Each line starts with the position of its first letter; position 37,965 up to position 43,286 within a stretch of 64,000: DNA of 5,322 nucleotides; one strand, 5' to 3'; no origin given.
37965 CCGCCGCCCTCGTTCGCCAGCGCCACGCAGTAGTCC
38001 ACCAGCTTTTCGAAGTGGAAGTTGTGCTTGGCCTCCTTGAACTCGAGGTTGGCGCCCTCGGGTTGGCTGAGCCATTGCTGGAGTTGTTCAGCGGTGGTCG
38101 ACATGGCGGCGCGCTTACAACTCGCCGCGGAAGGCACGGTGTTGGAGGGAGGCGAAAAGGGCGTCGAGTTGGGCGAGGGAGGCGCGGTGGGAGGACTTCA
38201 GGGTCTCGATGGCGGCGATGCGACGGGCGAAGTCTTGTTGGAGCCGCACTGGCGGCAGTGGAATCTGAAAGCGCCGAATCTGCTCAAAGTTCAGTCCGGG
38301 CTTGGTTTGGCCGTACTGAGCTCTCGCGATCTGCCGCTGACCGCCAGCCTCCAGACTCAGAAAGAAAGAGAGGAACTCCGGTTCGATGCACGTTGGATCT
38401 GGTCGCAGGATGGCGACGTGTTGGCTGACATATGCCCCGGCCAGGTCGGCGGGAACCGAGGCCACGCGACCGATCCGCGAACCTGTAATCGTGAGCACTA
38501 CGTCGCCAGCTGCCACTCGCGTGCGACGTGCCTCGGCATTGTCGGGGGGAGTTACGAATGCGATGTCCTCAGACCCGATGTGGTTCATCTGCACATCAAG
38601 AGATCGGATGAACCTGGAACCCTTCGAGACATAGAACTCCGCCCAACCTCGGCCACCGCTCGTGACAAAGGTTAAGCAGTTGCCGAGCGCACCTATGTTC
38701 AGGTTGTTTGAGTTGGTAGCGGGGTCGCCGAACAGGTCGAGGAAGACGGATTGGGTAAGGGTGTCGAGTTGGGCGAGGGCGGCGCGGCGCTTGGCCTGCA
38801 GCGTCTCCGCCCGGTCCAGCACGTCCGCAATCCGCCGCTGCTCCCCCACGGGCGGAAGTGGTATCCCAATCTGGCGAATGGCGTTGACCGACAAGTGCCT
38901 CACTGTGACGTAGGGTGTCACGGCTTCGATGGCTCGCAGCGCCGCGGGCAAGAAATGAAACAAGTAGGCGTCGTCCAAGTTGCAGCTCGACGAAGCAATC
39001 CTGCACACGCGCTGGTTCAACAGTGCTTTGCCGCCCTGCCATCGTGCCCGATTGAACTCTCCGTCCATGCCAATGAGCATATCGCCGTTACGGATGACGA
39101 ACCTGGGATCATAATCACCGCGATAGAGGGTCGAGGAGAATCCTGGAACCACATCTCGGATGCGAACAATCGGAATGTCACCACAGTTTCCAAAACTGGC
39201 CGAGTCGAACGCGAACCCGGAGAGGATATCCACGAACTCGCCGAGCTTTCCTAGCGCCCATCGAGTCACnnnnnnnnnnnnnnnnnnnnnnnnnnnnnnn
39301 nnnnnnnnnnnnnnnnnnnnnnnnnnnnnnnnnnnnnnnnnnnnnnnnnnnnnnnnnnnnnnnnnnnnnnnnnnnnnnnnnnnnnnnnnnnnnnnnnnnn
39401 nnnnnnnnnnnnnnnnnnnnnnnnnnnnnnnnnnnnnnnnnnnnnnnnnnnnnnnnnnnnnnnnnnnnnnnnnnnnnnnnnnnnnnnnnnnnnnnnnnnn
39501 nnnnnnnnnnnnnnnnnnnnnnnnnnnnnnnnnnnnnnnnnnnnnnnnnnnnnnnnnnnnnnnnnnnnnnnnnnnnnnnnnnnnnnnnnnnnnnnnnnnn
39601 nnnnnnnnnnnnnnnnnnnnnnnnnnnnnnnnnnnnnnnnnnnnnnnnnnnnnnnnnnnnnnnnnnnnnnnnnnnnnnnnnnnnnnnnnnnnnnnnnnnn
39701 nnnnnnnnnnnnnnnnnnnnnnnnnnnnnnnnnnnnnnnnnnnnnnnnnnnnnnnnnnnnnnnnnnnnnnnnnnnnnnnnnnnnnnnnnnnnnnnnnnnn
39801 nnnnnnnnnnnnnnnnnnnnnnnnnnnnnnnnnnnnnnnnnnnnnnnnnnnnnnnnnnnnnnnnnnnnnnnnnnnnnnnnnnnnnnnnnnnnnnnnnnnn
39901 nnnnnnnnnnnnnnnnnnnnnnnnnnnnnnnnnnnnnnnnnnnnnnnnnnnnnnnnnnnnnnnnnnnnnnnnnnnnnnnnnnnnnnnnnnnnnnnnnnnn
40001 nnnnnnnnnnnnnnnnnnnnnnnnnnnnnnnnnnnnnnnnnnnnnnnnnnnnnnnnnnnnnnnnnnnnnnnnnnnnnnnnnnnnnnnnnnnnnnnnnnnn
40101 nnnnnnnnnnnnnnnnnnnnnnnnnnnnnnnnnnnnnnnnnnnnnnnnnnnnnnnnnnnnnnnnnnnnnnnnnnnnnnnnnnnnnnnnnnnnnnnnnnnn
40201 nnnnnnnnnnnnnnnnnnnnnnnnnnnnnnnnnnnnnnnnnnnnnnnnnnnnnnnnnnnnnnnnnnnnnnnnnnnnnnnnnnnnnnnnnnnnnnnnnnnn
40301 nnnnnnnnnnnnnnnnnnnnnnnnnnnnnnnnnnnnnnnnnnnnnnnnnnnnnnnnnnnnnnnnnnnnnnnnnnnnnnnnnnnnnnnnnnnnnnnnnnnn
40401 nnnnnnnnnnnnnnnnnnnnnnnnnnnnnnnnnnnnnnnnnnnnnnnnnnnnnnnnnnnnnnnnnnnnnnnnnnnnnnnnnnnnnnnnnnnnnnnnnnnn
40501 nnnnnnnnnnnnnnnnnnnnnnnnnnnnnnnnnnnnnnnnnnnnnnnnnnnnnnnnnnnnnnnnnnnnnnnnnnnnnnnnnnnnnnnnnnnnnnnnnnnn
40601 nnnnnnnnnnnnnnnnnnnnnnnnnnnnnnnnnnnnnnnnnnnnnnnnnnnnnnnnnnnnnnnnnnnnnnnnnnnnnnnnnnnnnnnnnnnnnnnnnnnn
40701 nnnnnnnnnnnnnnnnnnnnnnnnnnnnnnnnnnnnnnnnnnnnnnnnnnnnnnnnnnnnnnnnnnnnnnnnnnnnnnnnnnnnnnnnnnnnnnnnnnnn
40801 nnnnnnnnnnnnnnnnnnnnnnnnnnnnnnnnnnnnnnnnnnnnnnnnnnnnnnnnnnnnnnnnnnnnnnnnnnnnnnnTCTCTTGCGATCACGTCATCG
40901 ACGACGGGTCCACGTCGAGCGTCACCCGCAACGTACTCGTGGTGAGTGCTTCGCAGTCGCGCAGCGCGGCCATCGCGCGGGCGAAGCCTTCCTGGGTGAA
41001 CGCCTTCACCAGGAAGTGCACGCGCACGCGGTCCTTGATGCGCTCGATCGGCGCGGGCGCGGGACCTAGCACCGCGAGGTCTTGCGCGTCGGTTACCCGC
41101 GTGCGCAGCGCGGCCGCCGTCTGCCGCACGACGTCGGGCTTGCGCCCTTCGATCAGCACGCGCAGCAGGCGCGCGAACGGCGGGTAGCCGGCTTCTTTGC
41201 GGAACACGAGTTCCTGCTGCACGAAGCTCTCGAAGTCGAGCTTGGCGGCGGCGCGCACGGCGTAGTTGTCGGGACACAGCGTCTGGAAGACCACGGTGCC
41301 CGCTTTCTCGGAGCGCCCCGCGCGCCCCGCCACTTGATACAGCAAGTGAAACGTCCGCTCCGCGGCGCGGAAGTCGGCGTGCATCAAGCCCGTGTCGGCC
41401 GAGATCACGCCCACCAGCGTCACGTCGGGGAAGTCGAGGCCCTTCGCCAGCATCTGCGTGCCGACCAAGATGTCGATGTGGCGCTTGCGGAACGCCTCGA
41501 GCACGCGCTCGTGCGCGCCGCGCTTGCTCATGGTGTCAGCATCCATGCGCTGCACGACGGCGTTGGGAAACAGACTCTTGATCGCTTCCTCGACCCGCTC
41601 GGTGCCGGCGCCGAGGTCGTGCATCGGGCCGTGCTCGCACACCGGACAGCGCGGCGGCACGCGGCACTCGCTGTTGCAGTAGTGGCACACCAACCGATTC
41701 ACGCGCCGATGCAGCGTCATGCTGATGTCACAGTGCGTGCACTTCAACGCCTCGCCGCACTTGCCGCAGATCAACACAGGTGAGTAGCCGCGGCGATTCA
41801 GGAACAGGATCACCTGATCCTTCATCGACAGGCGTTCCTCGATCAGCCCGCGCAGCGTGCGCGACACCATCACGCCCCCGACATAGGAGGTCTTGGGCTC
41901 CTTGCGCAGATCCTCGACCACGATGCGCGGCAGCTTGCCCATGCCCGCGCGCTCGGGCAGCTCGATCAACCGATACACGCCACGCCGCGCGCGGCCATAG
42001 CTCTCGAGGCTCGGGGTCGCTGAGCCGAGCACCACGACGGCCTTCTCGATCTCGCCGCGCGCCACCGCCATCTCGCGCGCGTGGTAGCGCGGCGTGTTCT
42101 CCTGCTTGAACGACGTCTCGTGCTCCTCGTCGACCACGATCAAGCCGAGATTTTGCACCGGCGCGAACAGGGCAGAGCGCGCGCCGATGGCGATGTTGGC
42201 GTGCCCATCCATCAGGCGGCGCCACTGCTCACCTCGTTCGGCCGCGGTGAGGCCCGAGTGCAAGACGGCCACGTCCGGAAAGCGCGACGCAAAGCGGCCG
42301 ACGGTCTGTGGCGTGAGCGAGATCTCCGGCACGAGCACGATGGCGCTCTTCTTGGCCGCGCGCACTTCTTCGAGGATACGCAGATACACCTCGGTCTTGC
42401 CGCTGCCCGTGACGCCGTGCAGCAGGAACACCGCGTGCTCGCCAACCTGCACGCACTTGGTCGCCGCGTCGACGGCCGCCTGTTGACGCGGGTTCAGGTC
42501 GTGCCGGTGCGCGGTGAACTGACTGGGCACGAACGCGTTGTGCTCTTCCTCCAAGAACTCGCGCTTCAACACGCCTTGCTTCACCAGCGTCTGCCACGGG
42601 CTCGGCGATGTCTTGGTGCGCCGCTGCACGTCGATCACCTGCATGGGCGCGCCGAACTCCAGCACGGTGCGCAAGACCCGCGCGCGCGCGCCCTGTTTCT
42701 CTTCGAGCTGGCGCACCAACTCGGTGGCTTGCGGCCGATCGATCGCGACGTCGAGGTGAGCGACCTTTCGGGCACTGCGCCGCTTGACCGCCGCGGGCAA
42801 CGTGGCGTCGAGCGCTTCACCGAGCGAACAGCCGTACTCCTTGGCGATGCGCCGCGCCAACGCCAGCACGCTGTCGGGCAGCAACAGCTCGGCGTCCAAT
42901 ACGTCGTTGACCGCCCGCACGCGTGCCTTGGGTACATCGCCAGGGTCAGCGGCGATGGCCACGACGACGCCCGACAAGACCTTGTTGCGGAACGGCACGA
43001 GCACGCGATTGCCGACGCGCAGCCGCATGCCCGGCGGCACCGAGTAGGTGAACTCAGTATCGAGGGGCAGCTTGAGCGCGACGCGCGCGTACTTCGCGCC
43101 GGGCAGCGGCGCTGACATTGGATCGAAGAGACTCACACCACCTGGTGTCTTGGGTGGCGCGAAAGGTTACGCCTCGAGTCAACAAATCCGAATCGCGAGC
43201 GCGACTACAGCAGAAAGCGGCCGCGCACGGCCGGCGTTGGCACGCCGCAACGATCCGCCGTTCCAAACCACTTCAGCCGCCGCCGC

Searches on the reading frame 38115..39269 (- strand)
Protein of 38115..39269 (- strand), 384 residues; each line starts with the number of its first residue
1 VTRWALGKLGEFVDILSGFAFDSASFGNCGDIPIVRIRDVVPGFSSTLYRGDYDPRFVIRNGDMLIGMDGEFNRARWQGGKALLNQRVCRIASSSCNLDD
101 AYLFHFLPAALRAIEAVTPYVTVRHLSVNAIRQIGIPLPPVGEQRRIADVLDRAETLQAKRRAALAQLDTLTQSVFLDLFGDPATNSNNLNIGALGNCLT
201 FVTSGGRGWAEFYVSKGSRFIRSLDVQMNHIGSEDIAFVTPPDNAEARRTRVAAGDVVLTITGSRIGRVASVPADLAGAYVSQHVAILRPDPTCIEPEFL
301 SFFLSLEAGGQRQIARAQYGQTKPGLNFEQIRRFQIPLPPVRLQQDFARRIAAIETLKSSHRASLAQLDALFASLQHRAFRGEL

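Call 83: search_protein_families(library=pfam, proteins=[window:38115-39269:-], max_evalue=0.00001)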
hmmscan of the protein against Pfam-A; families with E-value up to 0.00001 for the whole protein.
window:38115-39269:- (384 aa): 1 family
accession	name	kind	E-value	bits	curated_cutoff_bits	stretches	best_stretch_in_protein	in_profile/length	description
PF01420.25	Methylase_S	-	7.8e-29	101.5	22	2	3-161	3-162/168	Type I restriction modification DNA specificity domain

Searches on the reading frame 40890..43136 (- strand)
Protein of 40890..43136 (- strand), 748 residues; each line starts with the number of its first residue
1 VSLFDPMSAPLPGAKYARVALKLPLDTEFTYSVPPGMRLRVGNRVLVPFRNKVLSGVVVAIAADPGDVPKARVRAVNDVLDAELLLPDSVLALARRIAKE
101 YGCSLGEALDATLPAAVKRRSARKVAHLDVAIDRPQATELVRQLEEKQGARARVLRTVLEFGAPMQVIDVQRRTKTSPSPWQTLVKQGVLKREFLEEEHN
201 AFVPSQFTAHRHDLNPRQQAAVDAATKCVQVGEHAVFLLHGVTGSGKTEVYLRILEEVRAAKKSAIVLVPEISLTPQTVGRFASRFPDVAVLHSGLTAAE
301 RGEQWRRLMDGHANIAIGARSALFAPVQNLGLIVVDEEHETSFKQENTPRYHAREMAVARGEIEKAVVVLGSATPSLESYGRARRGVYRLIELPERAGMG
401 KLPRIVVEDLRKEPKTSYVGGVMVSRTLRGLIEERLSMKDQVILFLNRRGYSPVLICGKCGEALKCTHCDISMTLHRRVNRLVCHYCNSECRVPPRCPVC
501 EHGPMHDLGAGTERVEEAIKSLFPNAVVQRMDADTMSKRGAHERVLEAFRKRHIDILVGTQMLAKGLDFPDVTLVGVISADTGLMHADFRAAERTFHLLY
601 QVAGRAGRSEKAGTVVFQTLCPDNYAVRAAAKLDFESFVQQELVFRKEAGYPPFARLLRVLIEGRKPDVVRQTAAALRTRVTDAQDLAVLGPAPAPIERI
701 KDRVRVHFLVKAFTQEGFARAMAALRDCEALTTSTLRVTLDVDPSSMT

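Call 5: search_protein_families(library=pfam, proteins=[window:40890-43136:-], max_evalue=0.001)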
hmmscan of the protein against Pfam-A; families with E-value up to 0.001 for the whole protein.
window:40890-43136:- (748 aa): 7 families
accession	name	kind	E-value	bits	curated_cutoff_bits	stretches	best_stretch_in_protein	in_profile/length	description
PF17764.6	PriA_3primeBD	-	3.4e-25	88.2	22.7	1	18-114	1-96/96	3'DNA-binding domain (3'BD)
PF00270.35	DEAD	-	4.1e-19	69.4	26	1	216-378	2-162/167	DEAD/DEAH box helicase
PF18074.6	PriA_C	-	4.7e-17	63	26.9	1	653-744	1-95/95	Primosomal protein N C-terminal domain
PF04851.21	ResIII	-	6.3e-15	55.9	22.5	1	212-376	2-163/164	Type III restriction enzyme, res subunit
PF00271.37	Helicase_C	-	1.1e-11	45.4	23.5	1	523-609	38-109/110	Helicase conserved C-terminal domain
PF18319.7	Zn_ribbon_PriA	-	5.5e-09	36.3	26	1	466-491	1-26/27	PriA DNA helicase Cys-rich region (CRR) domain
PF10412.15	TrwB_AAD_bind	-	0.00048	19.6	20.5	1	233-268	14-49/387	Type IV secretion-system coupling protein DNA-binding domain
